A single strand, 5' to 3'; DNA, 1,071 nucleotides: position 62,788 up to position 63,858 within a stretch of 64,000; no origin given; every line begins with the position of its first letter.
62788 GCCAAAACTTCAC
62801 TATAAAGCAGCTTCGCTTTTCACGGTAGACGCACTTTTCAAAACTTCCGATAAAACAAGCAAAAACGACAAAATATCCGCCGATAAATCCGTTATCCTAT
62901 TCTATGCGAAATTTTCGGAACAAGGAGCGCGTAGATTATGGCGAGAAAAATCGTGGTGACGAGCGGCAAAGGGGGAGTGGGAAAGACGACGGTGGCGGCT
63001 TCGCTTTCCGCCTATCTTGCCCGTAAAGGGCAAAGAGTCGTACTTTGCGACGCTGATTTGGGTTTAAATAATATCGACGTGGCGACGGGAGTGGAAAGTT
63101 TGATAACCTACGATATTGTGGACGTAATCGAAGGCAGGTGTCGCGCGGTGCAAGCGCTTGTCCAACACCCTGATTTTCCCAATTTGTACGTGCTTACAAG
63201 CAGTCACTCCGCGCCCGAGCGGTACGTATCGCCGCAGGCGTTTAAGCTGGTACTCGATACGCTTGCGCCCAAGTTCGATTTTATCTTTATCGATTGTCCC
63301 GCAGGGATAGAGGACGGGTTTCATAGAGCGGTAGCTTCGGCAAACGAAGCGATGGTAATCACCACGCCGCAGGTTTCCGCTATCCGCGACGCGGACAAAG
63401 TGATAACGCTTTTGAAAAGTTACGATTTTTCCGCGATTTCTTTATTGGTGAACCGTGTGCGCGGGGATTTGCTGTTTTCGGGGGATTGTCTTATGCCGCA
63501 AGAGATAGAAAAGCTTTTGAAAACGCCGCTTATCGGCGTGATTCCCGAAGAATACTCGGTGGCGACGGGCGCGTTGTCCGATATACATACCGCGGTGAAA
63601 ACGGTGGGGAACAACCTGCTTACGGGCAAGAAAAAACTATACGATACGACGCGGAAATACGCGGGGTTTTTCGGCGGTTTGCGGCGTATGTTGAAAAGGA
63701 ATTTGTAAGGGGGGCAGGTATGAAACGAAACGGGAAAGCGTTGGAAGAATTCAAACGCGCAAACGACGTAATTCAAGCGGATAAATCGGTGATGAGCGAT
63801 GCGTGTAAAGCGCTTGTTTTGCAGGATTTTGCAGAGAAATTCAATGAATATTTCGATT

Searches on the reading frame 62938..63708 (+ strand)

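Call 30: search_protein_families(library=pfam, proteins=[window:62938-63708:+])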
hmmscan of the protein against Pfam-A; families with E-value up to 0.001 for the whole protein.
window:62938-63708:+ (256 aa): 13 families
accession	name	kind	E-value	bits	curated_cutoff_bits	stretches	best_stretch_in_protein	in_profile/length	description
PF13614.12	AAA_31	-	1.2e-19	71.4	27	1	3-160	2-165/177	AAA domain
PF10609.15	ParA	-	4.6e-19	69.3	27.1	1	3-172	4-173/246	NUBPL iron-transfer P-loop NTPase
PF01656.29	CbiA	-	1e-17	64.7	25.4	1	5-210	1-117/125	CobQ/CobB/MinD/ParA nucleotide binding domain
PF02374.21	ArsA_ATPase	-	4.2e-10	39.8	24.3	1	4-40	2-38/305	Anion-transporting ATPase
PF09140.17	MipZ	-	9.1e-08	32.2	20.7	1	4-151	2-135/262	ATPase MipZ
PF06564.18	CBP_BcsQ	-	1.2e-07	32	21.3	1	5-148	4-151/234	Cellulose biosynthesis protein BcsQ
PF16575.11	CLP1_P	-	1.3e-05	25.6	26.6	1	10-48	1-39/188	mRNA cleavage and polyadenylation factor CLP1 P-loop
PF13500.12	AAA_26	-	4e-05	24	27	0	3-34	1-32/198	AAA domain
PF00142.24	Fer4_NifH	-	5.3e-05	23.3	25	1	6-40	3-37/271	4Fe-4S iron sulfur cluster binding proteins, NifH/frxC family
PF13479.12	AAA_24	-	9.3e-05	22.8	27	1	6-54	5-45/195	AAA domain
PF20720.3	nSTAND3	-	0.00019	21.6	27.2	1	3-37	17-51/155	Novel STAND NTPase 3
PF00448.28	SRP54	-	0.00034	20.7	22.7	1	5-40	3-38/196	SRP54-type protein, GTPase domain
PF07015.17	VirC1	-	0.00036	20.4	24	1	5-40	4-39/231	VirC1 protein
